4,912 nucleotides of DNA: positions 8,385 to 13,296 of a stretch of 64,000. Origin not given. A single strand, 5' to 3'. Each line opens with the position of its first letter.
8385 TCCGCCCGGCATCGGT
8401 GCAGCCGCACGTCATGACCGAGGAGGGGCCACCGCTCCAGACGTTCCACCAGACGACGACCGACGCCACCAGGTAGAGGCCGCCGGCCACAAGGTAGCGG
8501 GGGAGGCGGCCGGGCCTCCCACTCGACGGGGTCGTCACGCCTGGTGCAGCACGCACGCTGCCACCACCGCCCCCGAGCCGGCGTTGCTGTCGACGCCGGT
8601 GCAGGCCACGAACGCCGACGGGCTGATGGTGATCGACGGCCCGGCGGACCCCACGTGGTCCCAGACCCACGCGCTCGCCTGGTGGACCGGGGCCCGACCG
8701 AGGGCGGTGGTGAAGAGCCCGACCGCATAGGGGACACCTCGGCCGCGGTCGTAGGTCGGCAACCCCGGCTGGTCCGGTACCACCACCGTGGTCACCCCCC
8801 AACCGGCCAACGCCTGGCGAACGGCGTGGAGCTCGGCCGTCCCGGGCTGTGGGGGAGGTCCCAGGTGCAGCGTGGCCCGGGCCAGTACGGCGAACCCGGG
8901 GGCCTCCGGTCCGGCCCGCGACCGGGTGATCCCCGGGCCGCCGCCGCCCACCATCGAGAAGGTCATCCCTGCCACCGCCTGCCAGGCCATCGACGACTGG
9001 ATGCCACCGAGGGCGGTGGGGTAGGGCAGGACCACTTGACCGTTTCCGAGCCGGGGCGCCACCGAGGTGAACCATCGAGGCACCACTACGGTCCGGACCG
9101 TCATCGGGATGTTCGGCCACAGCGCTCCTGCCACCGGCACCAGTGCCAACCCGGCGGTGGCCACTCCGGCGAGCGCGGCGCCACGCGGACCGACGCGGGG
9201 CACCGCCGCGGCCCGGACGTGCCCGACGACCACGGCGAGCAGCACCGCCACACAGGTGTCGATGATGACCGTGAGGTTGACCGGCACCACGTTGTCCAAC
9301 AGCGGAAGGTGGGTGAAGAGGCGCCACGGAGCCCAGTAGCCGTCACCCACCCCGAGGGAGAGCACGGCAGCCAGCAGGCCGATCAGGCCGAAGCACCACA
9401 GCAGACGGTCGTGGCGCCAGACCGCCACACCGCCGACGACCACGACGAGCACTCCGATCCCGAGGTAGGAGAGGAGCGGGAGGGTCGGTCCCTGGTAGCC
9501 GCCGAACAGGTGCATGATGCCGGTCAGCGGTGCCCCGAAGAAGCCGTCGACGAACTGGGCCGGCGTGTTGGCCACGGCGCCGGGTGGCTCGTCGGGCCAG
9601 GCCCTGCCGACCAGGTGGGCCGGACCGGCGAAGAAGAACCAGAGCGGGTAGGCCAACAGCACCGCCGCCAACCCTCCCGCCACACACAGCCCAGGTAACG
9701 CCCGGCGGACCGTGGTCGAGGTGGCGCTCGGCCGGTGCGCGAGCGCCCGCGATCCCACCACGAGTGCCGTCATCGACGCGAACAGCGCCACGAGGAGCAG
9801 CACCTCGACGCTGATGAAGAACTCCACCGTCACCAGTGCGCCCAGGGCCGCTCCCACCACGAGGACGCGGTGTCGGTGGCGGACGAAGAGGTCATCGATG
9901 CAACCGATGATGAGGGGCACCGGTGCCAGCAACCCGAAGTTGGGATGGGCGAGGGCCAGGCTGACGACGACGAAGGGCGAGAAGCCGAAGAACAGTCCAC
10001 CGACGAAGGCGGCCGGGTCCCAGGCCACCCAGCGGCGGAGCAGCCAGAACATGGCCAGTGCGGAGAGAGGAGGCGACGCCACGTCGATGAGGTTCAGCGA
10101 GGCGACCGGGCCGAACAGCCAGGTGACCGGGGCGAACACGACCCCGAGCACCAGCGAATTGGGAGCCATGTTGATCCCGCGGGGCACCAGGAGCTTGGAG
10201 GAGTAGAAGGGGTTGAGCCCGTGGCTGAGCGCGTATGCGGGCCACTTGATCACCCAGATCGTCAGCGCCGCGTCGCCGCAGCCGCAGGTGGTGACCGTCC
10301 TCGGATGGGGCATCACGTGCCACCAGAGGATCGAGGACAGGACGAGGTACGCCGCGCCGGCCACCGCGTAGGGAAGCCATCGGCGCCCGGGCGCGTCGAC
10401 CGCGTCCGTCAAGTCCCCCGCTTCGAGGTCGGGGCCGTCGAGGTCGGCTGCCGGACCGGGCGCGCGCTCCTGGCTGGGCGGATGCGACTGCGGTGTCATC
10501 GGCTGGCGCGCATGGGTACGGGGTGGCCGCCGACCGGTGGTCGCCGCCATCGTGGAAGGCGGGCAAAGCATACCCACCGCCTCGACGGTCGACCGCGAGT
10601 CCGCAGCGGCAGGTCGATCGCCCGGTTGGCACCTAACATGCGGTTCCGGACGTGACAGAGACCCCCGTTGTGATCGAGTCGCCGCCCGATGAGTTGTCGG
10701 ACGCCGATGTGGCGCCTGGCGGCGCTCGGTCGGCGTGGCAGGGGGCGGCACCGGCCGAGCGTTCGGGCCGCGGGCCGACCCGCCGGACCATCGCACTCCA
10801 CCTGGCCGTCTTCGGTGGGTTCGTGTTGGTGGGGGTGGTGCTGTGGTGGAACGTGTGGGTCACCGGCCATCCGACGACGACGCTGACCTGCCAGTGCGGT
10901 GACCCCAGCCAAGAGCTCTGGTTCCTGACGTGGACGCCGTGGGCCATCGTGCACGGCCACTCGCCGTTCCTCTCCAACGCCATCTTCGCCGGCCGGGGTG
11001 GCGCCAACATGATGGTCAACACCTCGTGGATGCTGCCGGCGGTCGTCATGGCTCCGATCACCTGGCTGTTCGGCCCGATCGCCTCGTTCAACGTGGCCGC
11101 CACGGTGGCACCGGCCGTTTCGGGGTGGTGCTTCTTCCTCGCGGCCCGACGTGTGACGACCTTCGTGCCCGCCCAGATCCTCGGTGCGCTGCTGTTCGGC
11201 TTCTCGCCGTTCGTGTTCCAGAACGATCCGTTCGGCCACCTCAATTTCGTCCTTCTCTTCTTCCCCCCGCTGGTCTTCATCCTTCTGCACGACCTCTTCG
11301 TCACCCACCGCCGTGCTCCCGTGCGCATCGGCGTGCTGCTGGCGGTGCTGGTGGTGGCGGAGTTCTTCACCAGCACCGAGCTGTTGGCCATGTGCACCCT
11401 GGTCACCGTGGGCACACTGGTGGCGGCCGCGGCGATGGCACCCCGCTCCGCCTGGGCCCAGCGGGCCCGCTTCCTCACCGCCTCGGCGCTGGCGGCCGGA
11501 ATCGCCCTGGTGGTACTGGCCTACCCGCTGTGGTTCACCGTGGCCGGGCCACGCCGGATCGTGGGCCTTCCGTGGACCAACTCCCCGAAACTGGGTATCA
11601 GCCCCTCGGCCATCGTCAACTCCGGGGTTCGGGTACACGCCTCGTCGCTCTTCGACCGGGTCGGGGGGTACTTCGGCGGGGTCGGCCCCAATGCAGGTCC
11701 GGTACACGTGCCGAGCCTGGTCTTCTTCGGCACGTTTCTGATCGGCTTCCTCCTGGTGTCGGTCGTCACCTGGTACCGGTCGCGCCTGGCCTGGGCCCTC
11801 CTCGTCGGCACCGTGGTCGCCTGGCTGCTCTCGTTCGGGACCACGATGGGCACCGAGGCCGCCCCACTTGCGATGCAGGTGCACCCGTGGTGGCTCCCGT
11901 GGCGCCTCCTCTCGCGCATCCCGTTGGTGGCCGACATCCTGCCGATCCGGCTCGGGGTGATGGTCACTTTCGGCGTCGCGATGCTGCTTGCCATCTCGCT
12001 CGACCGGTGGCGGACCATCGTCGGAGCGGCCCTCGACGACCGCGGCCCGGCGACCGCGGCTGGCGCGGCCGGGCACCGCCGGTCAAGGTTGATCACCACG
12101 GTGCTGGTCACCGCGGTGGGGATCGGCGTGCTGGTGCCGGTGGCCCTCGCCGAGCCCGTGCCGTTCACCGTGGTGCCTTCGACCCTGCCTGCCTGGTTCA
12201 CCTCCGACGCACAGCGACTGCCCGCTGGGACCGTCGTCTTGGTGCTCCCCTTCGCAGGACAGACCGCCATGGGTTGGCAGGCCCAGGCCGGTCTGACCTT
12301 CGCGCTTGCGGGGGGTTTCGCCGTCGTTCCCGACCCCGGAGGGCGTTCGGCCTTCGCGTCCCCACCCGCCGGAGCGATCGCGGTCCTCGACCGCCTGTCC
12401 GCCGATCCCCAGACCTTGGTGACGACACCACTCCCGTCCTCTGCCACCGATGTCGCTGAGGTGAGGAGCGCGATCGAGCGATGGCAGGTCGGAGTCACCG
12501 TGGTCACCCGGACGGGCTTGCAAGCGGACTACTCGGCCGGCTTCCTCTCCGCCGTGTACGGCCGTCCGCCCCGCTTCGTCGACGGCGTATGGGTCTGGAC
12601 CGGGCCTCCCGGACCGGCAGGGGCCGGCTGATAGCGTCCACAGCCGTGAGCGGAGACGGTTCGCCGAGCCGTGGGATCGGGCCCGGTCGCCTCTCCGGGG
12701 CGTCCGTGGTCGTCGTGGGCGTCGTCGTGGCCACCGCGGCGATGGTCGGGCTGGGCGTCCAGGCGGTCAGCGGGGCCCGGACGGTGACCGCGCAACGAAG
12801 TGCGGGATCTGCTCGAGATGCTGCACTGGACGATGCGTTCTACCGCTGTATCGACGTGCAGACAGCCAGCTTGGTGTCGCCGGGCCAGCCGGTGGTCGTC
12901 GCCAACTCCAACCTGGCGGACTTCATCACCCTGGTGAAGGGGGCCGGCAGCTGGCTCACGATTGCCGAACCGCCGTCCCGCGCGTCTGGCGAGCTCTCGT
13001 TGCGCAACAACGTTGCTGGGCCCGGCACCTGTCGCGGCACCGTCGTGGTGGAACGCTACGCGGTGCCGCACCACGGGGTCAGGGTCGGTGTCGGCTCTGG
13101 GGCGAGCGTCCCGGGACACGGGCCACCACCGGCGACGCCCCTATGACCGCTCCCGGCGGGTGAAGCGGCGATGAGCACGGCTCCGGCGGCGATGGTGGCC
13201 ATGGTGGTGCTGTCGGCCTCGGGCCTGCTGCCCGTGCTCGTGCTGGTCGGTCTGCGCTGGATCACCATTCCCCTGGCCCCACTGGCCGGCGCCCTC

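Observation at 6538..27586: Six clustered paralogues of an unassigned polytopic membrane-protein family with an invariant T-C-x-C-x-D motif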

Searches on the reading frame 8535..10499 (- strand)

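Call 5: search_protein_families(library=pfam, proteins=[window:8535-10499:-], max_evalue=1)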
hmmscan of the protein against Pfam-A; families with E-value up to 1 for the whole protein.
window:8535-10499:- (654 aa): 1 family
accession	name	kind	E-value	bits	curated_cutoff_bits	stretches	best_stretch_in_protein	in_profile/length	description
PF15086.11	UPF0542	-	0.28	11.5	27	1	156-183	10-37/68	Uncharacterised protein family UPF0542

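Call 6: search_protein_families(library=ncbifam, proteins=[window:8535-10499:-], max_evalue=1)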
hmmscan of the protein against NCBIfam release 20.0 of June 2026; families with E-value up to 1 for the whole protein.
window:8535-10499:- (654 aa): 0 families

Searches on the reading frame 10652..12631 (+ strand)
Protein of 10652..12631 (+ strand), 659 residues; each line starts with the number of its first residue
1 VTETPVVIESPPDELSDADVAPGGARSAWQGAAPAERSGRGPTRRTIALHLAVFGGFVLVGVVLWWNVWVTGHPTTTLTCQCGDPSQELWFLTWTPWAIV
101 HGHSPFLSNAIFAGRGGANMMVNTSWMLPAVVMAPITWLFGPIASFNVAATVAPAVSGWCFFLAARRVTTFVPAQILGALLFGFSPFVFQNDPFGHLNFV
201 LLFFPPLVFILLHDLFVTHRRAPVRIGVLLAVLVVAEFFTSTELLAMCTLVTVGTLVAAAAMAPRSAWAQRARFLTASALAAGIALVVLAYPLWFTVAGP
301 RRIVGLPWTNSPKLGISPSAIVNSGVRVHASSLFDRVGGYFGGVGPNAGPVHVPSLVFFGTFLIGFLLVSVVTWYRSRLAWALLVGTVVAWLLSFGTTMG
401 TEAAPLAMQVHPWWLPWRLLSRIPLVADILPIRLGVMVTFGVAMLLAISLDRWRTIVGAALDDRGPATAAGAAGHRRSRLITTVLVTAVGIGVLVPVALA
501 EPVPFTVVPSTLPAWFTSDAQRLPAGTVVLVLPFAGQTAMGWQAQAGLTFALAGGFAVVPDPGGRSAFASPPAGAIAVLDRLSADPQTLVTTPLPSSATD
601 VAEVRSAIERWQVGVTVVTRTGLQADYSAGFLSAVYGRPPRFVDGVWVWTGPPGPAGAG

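Call 5: search_protein_families(library=pfam, proteins=[window:10652-12631:+], max_evalue=1)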
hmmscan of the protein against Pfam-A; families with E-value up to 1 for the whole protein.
window:10652-12631:+ (659 aa): 2 families
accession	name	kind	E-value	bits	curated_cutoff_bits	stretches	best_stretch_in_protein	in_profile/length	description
PF11022.13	ATP19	-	0.27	12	27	1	242-267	14-39/67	ATP synthase subunit K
PF15842.10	DUF4718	-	0.29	11.4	27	1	273-303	8-38/184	Domain of unknown function (DUF4718)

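Call 6: search_protein_families(library=ncbifam, proteins=[window:10652-12631:+], max_evalue=1)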
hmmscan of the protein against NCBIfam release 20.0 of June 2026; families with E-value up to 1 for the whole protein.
window:10652-12631:+ (659 aa): 0 families

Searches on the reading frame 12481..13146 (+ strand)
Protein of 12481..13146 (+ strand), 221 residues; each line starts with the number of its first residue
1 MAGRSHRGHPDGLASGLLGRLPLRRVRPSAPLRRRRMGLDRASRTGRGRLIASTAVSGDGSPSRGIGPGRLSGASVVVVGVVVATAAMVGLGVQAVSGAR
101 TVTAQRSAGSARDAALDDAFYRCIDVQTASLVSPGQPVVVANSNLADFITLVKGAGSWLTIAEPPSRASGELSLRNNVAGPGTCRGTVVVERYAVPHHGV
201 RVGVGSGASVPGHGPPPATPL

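Call 8: search_protein_families(library=pfam, proteins=[window:12481-13146:+], max_evalue=0.01)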
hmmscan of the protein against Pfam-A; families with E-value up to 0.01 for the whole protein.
window:12481-13146:+ (221 aa): 0 families

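Call 41: search_protein_families(library=pfam, proteins=[window:12481-13146:+], max_evalue=10)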
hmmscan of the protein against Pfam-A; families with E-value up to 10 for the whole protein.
window:12481-13146:+ (221 aa): 0 families

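Call 47: search_protein_families(library=ncbifam, proteins=[window:12481-13146:+], max_evalue=1)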
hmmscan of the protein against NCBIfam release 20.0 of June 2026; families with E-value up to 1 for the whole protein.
window:12481-13146:+ (221 aa): 0 families
